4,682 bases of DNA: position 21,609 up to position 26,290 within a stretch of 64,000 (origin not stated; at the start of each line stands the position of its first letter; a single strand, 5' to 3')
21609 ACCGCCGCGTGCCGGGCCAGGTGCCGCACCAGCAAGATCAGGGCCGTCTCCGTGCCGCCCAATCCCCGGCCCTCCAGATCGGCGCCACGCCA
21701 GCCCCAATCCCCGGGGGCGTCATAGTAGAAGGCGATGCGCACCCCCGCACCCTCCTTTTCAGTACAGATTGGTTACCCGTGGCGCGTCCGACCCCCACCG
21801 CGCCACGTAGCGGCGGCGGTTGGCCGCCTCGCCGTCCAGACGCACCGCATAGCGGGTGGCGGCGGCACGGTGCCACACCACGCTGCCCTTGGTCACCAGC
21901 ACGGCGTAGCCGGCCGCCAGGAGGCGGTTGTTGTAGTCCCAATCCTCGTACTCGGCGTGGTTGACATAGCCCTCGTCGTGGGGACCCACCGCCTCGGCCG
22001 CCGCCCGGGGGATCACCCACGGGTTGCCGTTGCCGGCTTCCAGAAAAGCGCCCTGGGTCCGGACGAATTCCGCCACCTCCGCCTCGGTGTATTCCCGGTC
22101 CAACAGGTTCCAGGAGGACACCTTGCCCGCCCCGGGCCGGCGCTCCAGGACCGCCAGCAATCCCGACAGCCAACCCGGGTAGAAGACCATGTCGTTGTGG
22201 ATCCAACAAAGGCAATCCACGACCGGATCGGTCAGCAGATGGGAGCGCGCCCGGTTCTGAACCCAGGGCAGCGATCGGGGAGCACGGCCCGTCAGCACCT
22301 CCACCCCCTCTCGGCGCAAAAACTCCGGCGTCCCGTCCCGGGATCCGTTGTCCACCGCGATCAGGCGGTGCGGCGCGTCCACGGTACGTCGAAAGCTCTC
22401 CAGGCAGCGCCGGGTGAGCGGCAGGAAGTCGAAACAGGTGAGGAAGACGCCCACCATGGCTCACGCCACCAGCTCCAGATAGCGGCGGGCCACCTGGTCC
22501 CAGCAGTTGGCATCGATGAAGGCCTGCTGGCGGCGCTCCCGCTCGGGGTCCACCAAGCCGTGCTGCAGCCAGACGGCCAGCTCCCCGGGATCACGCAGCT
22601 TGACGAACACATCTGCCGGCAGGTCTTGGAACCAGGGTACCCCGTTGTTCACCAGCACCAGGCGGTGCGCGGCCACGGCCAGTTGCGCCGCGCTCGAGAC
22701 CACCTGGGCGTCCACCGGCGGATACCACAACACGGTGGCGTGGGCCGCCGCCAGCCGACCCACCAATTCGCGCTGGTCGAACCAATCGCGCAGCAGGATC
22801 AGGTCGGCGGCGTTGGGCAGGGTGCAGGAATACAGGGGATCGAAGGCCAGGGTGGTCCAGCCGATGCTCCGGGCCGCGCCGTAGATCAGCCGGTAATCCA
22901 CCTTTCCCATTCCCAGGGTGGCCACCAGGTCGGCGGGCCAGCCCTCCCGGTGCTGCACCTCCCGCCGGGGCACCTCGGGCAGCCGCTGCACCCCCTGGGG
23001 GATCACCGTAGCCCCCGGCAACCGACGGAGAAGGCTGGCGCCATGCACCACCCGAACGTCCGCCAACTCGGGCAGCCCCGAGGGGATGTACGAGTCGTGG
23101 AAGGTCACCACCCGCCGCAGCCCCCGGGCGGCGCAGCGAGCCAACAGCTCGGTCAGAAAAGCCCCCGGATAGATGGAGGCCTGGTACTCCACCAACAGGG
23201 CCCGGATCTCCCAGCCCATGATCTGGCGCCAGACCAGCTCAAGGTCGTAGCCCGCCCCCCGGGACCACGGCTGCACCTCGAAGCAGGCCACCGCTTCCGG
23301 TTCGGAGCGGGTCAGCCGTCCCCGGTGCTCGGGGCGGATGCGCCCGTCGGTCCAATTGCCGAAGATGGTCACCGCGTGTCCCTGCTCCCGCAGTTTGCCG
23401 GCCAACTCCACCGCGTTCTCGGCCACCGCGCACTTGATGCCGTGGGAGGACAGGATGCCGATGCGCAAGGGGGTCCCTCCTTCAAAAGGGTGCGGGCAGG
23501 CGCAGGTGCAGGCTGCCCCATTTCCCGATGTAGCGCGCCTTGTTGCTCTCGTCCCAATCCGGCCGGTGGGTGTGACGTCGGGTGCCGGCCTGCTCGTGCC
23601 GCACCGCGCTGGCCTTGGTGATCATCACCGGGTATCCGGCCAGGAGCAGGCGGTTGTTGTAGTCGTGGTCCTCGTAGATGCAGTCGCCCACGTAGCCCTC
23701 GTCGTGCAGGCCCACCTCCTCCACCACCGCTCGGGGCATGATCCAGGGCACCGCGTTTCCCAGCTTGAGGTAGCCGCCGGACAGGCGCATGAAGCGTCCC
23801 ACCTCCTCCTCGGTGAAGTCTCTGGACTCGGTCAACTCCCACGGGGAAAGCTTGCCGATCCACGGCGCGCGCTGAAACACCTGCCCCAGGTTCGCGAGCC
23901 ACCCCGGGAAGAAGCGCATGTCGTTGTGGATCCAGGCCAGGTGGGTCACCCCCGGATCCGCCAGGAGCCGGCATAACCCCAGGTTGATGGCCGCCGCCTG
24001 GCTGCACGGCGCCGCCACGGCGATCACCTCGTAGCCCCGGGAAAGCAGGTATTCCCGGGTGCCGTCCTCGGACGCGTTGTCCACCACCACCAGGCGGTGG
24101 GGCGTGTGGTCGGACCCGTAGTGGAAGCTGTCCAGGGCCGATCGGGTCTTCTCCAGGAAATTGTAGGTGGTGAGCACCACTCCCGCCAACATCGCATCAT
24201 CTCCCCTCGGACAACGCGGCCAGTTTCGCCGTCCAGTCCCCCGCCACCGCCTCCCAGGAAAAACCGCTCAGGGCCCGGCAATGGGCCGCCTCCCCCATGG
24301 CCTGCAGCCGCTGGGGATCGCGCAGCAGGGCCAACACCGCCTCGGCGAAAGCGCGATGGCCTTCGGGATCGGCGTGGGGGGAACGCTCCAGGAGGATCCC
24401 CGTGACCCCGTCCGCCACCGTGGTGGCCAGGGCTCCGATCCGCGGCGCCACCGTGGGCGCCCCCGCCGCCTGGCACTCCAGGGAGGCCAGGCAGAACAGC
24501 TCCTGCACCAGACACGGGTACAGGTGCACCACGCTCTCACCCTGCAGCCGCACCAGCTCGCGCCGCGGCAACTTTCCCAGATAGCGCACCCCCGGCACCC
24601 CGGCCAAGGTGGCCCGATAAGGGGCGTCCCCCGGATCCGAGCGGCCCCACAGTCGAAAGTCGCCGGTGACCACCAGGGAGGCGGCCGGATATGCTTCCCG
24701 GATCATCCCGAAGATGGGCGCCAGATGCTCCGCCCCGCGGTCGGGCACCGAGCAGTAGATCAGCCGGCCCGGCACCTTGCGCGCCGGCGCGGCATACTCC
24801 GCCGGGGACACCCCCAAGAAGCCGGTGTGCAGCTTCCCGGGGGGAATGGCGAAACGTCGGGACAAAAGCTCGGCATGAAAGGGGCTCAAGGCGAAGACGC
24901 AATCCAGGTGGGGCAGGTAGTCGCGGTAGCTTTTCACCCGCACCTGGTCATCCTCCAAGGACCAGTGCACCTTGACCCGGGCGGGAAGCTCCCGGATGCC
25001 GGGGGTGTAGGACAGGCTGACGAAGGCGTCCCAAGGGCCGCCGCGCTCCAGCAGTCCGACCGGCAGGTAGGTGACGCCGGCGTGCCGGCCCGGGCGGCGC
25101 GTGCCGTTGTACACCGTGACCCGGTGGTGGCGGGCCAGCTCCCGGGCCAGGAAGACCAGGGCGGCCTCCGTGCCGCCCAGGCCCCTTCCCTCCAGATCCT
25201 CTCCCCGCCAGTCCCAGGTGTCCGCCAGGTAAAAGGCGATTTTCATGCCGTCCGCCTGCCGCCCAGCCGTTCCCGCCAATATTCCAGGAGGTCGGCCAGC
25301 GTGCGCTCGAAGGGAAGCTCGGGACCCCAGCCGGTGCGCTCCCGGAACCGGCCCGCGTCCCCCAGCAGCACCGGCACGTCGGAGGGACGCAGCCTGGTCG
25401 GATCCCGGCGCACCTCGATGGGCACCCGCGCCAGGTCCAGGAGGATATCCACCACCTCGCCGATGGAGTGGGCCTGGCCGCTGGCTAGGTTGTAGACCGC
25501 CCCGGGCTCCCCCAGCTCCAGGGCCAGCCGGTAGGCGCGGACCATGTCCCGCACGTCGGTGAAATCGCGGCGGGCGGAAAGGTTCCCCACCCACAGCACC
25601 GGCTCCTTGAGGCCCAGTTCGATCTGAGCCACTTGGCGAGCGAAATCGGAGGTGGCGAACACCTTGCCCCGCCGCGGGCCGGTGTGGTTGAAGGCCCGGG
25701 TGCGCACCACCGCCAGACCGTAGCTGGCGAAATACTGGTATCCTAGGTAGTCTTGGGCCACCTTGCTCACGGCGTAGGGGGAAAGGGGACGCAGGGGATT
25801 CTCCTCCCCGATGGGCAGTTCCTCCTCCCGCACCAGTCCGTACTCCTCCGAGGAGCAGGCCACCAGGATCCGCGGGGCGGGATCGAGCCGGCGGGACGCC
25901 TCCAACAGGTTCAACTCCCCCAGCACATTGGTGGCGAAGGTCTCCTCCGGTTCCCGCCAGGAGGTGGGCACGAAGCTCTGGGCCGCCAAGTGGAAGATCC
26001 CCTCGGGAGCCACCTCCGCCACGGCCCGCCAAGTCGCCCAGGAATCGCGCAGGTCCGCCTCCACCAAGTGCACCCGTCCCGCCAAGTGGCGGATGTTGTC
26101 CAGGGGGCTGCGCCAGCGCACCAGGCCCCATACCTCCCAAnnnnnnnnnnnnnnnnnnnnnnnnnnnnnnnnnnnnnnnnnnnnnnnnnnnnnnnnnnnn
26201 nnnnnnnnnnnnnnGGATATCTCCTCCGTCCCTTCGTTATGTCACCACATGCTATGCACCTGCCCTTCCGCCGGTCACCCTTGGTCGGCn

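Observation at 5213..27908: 22-gene co-directional glycosylation locus with at least 14 glycosyltransferases and no flippase/polymerase/priming enzyme: candidate mother-cell spore-surface glycan or protein-glycosylation system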

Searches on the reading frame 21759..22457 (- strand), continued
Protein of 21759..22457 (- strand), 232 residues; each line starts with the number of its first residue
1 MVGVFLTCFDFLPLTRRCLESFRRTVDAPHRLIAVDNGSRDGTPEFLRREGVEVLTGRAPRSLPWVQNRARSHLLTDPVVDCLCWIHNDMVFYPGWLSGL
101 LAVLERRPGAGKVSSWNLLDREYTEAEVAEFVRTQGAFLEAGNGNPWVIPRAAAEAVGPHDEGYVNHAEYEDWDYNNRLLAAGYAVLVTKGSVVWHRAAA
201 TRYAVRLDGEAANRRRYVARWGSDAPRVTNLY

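Call 79: find_encoding_contigs(protein=P0024, flank=10000, max_places=1)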
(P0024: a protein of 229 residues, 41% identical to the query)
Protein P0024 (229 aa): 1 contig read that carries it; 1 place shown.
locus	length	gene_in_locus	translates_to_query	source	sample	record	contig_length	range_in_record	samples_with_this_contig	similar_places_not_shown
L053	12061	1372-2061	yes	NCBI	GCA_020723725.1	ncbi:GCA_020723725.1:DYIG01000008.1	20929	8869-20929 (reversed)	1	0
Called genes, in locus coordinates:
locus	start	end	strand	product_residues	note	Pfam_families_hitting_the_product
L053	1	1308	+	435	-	?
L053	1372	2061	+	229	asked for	PF00535:Glycos_transf_2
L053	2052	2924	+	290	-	PF00535:Glycos_transf_2, PF13641:Glyco_tranf_2_3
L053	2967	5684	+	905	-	PF01411:tRNA-synt_2c, PF07973:tRNA_SAD, PF02272:DHHA1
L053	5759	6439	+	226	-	PF01694:Rhomboid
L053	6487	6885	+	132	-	PF03652:RuvX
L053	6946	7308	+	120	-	PF06949:DUF1292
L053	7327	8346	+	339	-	PF02618:YceG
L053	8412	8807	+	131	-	PF04542:Sigma70_r2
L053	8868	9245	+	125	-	PF06868:DUF1257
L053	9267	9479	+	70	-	PF11211:DUF2997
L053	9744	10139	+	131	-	PF13353:Fer4_12 (weak)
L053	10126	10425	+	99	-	-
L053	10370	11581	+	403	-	-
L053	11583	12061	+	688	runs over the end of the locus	PF23381:Beta-prop_IFT122_1st, PF24105:Beta-prop_CAF1B_HIR1, PF24782:WD40_MABP1-WDR62_2nd, PF24807:WD40_CDC20-Fz, PF24814:WD40_Prp19, PF24817:WD40_WDHD1_1st, PF25173:Beta-prop_WDR3_1st, PF25391:WD40_Gbeta, +62 more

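Call 83: predict_structure(alignment_id=A2)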
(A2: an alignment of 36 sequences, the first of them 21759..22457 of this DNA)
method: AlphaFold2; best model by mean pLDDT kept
length: 232 residues; sequences in the alignment: 36
mean_pLDDT: 94.9   pTM: 0.92
mean pLDDT of the five models: 94.9, 94.9, 94.4, 94.4, 94.1
residues with pLDDT >= 90: 205; 70-90: 23; 50-70: 4; < 50: 0
segments of 3 or more residues with pLDDT < 50: none
pLDDT, mean of each block of 10 residues (from residue 1): 96 97 98 96 98 93 95 98 97 99 98 97 96 98 97 98 89 97 99 88 74 96 93 77
secondary structure, 60 per line:
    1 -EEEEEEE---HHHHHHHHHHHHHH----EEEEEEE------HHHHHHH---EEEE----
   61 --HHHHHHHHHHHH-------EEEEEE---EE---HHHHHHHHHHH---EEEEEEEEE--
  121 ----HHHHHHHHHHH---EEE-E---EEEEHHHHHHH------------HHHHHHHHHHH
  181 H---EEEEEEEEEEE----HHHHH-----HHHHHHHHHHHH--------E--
elements in order: E2-8 H12-25 E30-36 H43-49 E53-56 H63-74 E82-87 H96-106 E110-118 H125-135 E139-141 E147-150 H151-157 H170-181 E185-195 H200-204 H210-221

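Call 86: fold_search(model_id=the predicted structure, library=pdb)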
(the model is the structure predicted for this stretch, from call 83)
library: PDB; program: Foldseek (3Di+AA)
matches with E <= 10: 1499; with E <= 0.001: 501
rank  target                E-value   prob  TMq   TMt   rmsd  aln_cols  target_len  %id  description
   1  6egs_A                1.8e-11  1.00  0.71  0.36   6.5       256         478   18  Crystal structure of the GalNAc-T2 F104S mutant in complex with UDP-GalNAc (released 2018-04-11)
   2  8ujf_A                2.9e-11  1.00  0.66  0.31   7.4       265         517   15  X-ray crystal structure of Toxoplasma gondii GalNAc-T3 in complex with UDP-GalNAc, Mn2+, and Muc5AC-3,13 (released 2024-05-15)
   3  9jn3_A                3.3e-11  1.00  0.68  0.55   6.2       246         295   18  Crystal structure of AvpGT in complex with Ara-A (released 2025-01-29)
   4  8ujg_A                4.6e-11  1.00  0.70  0.33   7.0       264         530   16  X-ray crystal structure of Toxoplasma gondii GalNAc-T3 in complex with UDP-GalNAc, Mn2+, and the mono-glycopeptide Srs (released 2024-05-15)
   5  6nqt_E                5.2e-11  1.00  0.73  0.36   6.5       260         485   17  GalNac-T2 soaked with UDP-sugar (released 2020-01-29)
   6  6e4r_A                7.1e-11  1.00  0.70  0.35   6.5       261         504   15  Crystal Structure of the Drosophila Melanogaster Polypeptide N-Acetylgalactosaminyl Transferase PGANT9B (released 2018-09-12)
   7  5ndf_E                7.1e-11  1.00  0.68  0.33   9.0       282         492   17  Small-molecule inhibition of ppGalNAc-Ts selectively reduces mucin-type O-glycosylation (released 2017-11-01)
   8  5fv9_A                7.6e-11  1.00  0.66  0.34   8.8       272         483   17  Crystal structure of GalNAc-T2 in complex with compound 16d (released 2016-03-09)
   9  6s22_A                1.1e-10  1.00  0.69  0.32   6.6       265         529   17  Crystal structure of the TgGalNAc-T3 in complex with UDP, manganese and FGF23c (released 2019-12-25)
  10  9omh_A                1.3e-10  1.00  0.63  0.54   6.9       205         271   18  WrtF fucosyltransferase - Apo (released 2025-10-29)
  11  6s24_A                1.3e-10  1.00  0.64  0.29   6.4       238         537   17  Crystal structure of the TgGalNAc-T3 in complex with UDP, manganese and the peptide 3 (released 2019-12-25)
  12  4d0z_F                1.3e-10  1.00  0.69  0.34   7.0       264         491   17  GalNAc-T2 crystal soaked with UDP-5SGalNAc, mEA2 and manganese (Higher resolution dataset) (released 2014-05-28)
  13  6p61_B                1.5e-10  1.00  0.65  0.78   4.6       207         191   17  Structure of a Glycosyltransferase from Leptospira borgpetersenii serovar Hardjo-bovis (strain JB197) (released 2019-07-10)
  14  2ffu_A                1.5e-10  1.00  0.68  0.34   8.7       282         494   15  Crystal Structure of Human ppGalNAcT-2 complexed with UDP and EA2 (released 2006-01-31)
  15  4d0t_A                1.7e-10  1.00  0.69  0.34   6.9       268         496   16  GalNAc-T2 crystal soaked with UDP-GalNAc, EA2 peptide and manganese (released 2014-05-28)
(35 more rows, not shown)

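Call 87: list_cluster_members(proteins=[P0006, P0009, P0013, P0020, P0024, P0029, P0030, P0036, P0002, P0001])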
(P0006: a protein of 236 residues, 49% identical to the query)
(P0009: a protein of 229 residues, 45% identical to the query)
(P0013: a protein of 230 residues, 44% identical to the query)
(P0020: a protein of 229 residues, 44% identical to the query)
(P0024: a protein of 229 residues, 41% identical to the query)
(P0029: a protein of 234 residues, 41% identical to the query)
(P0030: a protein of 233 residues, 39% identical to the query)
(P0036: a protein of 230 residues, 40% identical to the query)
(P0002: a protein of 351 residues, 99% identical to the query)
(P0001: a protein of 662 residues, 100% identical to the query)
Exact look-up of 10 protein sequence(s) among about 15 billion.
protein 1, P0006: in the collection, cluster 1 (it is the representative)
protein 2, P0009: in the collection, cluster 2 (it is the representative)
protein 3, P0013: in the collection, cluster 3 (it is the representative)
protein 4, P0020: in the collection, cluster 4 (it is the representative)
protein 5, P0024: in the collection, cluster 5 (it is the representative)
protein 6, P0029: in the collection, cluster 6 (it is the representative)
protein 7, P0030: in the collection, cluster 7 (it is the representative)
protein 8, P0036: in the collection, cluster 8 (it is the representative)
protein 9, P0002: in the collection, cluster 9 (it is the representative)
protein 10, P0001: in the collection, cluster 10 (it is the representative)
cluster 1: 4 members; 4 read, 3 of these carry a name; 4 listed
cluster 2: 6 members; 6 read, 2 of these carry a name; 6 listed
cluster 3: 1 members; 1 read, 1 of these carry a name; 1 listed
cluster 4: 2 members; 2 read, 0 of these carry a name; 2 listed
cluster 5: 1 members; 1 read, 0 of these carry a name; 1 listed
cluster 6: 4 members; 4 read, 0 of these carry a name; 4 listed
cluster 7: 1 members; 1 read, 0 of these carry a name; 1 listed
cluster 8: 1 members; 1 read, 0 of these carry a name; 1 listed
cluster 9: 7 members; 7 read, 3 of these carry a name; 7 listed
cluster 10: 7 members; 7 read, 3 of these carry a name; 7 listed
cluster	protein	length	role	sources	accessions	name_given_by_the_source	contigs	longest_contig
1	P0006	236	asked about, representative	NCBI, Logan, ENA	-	-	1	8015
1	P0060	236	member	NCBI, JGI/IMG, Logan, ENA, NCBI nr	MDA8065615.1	MAG: hypothetical protein M0031_08960 [Thermaerobacter sp.] | hypothetical protein | hypothetical protein [Thermaerobacter sp.]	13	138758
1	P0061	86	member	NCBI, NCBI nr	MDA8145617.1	MAG: hypothetical protein M0Z27_06120, partial [Thermaerobacter sp.] | hypothetical protein [Thermaerobacter sp.]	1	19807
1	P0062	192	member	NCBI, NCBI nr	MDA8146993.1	MAG: hypothetical protein M0Z27_13170, partial [Thermaerobacter sp.] | hypothetical protein [Thermaerobacter sp.]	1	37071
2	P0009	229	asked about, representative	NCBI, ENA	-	-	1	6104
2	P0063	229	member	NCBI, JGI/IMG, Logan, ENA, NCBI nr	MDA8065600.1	MAG: glycosyltransferase [Thermaerobacter sp.] | GT2 family glycosyltransferase | glycosyltransferase [Thermaerobacter sp.]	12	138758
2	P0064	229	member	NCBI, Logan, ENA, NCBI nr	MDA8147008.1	MAG: glycosyltransferase [Thermaerobacter sp.] | glycosyltransferase [Thermaerobacter sp.]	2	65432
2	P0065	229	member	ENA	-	-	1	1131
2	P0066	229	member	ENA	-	-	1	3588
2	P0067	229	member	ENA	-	-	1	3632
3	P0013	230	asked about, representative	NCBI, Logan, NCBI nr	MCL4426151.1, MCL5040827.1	MAG: glycosyltransferase family 2 protein [Firmicutes bacterium] | glycosyltransferase family 2 protein [Bacillota bacterium]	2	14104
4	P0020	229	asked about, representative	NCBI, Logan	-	-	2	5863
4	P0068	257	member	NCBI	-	-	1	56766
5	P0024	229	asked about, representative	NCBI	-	-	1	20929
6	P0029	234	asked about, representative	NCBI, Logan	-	-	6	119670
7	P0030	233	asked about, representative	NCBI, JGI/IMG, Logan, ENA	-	-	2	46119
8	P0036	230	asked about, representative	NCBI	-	-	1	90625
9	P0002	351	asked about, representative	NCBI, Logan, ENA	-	-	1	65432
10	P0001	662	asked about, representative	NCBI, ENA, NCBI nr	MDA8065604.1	MAG: hypothetical protein M0031_08905 [Thermaerobacter sp.] | hypothetical protein [Thermaerobacter sp.]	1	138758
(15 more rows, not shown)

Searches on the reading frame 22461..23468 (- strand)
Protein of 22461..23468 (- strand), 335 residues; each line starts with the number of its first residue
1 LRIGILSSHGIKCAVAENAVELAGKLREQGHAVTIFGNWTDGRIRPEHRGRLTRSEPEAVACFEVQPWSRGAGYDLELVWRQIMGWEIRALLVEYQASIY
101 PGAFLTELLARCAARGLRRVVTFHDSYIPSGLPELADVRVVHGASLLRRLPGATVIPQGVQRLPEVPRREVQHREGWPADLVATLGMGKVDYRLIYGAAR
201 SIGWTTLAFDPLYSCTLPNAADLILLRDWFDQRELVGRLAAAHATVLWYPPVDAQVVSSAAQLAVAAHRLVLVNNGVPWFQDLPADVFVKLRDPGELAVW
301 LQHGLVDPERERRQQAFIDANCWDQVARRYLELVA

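Call 6: search_protein_families(library=pfam, proteins=[window:22461-23468:-], max_evalue=0.01)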
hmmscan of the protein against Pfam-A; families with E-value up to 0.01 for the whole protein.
window:22461-23468:- (335 aa): 1 family
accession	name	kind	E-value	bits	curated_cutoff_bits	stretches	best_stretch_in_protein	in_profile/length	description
PF13439.12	Glyco_transf_4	-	2.6e-06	28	28.5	1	19-128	8-108/170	Glycosyltransferase Family 4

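Call 92: search_solved_structures(query=window:22461-23468:-, max_evalue=1)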
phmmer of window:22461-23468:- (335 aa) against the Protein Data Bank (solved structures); distinct sequences matched with E-value up to 1: 1.
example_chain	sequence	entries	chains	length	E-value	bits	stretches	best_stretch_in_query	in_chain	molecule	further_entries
9dee_A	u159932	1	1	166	0.25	13.7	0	93-163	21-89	serine hydrolase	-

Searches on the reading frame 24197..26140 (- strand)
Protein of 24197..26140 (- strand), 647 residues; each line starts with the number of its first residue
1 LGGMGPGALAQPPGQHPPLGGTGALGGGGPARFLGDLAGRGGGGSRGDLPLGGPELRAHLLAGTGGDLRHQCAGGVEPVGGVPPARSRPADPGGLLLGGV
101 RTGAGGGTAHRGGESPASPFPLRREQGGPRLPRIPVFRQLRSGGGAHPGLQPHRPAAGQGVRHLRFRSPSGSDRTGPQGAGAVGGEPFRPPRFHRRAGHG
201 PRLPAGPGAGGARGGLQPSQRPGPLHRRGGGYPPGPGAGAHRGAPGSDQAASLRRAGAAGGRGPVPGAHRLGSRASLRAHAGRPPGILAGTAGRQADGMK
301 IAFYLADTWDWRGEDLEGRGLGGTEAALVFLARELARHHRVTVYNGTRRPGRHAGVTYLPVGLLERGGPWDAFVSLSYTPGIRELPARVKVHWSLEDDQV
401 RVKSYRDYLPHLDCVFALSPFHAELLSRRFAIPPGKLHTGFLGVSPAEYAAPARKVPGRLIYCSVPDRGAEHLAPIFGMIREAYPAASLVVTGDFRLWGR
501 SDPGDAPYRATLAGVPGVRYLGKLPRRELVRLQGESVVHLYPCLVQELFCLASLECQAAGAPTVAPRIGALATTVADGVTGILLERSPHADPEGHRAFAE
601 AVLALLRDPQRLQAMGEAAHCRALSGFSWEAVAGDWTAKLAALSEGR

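Call 6: search_protein_families(library=pfam, proteins=[window:24197-26140:-], max_evalue=0.01)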
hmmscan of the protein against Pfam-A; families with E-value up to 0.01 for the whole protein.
window:24197-26140:- (647 aa): 4 families
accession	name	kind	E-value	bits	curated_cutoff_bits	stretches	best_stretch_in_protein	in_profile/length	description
PF13692.12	Glyco_trans_1_4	-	1.3e-10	42.1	27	1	467-608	14-142/142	Glycosyl transferases group 1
PF00534.26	Glycos_transf_1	-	1.2e-09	38.4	26.4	1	469-619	29-169/172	Glycosyl transferases group 1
PF13439.12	Glyco_transf_4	-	3.1e-05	24.5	28.5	0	322-376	2-58/170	Glycosyltransferase Family 4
PF13524.12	Glyco_trans_1_2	-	6.6e-05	23.3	25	1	494-635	16-141/144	Glycosyl transferase-like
